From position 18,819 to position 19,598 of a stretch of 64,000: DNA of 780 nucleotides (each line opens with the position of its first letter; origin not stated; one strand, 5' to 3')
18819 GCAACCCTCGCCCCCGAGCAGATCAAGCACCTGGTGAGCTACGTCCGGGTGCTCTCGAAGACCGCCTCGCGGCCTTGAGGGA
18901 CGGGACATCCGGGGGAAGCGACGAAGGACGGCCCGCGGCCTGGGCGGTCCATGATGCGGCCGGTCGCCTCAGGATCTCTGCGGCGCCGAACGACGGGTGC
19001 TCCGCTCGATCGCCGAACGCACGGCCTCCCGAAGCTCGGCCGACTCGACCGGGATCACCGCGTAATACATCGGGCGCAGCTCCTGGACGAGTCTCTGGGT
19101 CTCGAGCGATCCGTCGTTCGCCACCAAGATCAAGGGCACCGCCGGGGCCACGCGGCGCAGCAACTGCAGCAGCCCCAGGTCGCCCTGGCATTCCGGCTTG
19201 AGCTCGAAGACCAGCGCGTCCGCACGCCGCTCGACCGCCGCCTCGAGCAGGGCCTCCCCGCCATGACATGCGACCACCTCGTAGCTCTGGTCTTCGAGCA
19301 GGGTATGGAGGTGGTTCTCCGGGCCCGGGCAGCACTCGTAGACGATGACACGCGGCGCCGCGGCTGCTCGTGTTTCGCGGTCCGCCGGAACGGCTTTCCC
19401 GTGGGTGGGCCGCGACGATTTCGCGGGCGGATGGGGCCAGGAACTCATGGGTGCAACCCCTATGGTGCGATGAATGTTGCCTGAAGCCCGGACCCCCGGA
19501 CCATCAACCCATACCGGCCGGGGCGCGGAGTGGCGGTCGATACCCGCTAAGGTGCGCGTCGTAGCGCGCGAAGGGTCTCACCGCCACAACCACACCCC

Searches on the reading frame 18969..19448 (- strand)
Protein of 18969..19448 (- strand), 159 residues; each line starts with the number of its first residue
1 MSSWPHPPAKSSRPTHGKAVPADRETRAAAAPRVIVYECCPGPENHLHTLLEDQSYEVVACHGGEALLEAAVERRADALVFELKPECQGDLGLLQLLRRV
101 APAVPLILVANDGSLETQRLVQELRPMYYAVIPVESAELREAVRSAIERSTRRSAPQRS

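Call 38: search_protein_families(library=pfam, proteins=[window:18969-19448:-], max_evalue=0.001)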
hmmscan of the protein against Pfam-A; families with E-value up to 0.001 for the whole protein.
window:18969-19448:- (159 aa): 1 family
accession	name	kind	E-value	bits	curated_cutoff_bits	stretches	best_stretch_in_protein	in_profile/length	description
PF00072.30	Response_reg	-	0.00041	20.9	30.2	1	46-143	13-110/111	Response regulator receiver domain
